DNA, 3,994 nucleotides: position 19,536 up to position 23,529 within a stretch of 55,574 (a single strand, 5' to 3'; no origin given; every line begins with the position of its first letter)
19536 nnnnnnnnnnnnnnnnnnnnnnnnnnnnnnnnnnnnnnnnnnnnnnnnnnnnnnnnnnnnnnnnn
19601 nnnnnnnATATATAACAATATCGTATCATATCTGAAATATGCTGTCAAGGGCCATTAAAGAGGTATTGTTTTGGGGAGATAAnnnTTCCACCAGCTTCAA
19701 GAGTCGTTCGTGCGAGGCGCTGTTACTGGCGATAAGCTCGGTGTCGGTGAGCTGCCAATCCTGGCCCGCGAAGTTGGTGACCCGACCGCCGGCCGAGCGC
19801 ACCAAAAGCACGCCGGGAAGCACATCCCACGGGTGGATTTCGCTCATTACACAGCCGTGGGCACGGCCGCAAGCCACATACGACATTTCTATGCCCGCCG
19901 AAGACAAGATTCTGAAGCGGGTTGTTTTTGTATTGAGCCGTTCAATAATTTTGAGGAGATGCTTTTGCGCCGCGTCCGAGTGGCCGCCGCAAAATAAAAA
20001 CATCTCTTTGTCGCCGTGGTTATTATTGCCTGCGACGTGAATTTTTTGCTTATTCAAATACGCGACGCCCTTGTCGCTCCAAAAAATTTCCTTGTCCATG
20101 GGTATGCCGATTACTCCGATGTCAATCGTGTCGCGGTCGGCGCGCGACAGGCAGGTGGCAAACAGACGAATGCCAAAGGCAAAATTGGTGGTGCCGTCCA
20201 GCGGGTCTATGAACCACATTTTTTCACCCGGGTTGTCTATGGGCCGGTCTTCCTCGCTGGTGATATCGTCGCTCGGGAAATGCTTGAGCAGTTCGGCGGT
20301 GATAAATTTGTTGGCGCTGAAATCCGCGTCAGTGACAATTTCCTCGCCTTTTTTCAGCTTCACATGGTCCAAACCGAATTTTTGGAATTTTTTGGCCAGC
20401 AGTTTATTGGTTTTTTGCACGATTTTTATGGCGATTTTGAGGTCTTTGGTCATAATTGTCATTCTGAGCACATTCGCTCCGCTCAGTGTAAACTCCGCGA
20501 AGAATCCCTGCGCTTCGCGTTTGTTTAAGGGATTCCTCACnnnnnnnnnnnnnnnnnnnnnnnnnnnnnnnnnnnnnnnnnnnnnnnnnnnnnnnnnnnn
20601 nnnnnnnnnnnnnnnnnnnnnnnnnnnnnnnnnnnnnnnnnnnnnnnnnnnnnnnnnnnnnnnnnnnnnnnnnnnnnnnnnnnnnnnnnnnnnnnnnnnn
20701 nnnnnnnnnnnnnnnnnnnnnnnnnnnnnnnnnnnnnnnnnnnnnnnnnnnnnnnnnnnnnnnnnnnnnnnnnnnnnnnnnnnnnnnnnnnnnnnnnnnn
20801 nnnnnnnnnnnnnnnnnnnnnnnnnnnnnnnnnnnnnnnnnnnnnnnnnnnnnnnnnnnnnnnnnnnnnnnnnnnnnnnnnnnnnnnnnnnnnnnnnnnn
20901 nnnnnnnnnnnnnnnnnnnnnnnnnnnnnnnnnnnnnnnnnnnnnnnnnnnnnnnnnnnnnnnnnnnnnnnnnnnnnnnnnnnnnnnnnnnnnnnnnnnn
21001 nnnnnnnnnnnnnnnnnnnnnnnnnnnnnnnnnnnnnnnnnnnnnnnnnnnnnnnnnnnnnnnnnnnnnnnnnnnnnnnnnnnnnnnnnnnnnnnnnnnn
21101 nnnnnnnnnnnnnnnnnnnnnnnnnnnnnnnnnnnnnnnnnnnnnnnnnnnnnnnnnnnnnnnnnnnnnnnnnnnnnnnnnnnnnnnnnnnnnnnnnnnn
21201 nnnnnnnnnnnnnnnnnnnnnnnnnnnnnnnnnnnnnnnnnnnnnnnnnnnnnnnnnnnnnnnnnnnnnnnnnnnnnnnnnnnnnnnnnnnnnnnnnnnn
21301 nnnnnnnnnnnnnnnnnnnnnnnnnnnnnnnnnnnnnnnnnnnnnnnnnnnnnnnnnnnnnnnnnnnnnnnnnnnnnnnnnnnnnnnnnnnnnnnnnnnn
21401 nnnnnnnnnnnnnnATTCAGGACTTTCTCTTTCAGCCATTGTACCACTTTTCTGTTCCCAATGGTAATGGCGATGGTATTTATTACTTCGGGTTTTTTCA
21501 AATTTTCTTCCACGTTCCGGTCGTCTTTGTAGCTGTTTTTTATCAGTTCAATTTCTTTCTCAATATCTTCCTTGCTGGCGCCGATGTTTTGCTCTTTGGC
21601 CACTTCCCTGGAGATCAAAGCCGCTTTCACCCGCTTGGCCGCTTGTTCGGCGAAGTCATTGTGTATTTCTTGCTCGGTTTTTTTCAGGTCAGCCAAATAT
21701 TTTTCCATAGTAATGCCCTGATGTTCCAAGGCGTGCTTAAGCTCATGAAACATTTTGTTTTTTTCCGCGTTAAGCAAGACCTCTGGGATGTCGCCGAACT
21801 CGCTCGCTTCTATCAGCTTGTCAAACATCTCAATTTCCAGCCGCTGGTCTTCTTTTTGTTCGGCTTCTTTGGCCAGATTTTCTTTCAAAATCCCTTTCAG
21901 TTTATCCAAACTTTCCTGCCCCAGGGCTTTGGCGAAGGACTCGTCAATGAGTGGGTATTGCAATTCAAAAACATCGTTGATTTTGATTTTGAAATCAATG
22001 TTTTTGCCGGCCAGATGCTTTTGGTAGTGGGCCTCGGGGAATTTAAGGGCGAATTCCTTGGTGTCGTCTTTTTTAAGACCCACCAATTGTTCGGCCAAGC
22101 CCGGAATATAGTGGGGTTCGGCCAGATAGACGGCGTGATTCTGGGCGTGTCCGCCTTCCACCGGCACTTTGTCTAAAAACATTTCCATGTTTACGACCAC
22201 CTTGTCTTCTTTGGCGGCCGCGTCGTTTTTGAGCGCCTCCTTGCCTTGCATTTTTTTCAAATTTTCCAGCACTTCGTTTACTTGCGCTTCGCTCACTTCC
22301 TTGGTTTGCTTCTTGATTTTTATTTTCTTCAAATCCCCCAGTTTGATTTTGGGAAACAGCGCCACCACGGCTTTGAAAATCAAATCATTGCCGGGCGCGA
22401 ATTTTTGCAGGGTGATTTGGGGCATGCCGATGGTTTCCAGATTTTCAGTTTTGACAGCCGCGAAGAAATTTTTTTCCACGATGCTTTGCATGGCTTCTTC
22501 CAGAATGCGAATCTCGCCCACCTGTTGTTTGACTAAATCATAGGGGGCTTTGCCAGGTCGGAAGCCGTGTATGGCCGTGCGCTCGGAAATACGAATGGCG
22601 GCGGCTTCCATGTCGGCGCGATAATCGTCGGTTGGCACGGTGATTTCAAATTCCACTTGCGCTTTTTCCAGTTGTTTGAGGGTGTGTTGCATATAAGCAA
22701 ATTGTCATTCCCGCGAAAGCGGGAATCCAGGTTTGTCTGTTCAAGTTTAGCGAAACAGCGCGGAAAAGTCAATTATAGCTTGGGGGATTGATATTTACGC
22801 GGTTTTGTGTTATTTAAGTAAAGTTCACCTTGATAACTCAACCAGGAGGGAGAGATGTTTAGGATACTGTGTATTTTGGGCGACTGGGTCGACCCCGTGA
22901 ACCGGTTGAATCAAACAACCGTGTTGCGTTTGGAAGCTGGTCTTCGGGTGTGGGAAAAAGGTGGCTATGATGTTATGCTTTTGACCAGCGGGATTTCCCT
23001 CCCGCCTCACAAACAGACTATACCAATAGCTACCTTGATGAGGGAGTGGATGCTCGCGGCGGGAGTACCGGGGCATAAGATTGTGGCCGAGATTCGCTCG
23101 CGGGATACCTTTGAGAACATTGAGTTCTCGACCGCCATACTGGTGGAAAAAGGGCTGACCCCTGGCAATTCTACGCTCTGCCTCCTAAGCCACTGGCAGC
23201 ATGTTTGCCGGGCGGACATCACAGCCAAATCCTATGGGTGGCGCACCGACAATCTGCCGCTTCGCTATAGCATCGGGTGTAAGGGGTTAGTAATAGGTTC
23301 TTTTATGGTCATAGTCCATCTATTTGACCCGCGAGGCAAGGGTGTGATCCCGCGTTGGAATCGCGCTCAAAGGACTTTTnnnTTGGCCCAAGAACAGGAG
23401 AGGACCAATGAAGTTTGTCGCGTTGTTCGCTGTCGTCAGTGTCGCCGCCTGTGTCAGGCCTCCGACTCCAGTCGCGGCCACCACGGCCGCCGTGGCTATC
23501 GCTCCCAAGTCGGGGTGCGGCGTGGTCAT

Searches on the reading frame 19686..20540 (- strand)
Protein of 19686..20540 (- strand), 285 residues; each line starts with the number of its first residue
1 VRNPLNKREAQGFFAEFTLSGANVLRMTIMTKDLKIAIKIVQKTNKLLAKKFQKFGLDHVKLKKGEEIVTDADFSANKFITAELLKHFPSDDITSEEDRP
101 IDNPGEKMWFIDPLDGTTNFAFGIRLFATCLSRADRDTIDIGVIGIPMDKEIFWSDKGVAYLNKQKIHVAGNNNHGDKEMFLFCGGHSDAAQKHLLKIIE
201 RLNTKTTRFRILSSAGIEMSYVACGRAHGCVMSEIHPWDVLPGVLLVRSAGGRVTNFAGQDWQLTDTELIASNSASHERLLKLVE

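Call 74: search_protein_families(library=pfam, proteins=[window:19686-20540:-], max_evalue=0.001)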
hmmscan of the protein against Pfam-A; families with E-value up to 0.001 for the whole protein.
window:19686-20540:- (285 aa): 1 family
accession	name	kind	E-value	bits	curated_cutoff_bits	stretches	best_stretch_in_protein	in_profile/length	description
PF00459.30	Inositol_P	-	1.2e-47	163.2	27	1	33-284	5-266/271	Inositol monophosphatase family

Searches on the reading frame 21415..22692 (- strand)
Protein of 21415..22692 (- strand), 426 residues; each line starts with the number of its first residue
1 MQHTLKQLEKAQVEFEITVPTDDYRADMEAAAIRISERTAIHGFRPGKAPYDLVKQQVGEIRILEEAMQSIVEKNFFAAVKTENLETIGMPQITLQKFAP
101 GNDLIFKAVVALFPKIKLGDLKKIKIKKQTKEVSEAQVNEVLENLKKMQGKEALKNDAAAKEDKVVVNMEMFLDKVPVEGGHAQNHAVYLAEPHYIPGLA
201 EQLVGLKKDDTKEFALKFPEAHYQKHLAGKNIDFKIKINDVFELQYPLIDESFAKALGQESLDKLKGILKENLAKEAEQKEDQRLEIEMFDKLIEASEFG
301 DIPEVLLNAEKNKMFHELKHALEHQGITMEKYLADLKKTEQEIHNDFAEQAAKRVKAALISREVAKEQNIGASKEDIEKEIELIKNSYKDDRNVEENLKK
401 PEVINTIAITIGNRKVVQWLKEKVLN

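Call 74: search_protein_families(library=pfam, proteins=[window:21415-22692:-], max_evalue=0.001)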
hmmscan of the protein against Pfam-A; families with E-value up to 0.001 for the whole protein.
window:21415-22692:- (426 aa): 3 families
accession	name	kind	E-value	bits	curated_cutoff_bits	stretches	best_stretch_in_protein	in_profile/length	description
PF05697.18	Trigger_N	-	9.3e-37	126.9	22.2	1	1-145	1-144/144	Bacterial trigger factor protein (TF)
PF05698.19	Trigger_C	-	1.3e-30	107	22.7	1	261-422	1-162/162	Bacterial trigger factor protein (TF) C-terminus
PF00254.34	FKBP_C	-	1.3e-07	32.3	21.1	1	158-233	4-88/94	FKBP-type peptidyl-prolyl cis-trans isomerase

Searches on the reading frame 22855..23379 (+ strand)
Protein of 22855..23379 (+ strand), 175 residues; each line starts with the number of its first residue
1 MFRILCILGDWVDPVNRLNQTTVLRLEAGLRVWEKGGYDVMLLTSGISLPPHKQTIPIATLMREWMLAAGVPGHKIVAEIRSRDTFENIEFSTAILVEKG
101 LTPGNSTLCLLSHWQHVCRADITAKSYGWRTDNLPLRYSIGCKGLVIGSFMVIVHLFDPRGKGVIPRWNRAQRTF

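Call 74: search_protein_families(library=pfam, proteins=[window:22855-23379:+], max_evalue=0.001)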
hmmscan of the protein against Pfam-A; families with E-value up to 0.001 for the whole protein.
window:22855-23379:+ (175 aa): 1 family
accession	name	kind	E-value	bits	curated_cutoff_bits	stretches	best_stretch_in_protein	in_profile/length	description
PF02698.23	DUF218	-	2.3e-16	60.3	27.6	1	7-135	5-108/133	DUF218 domain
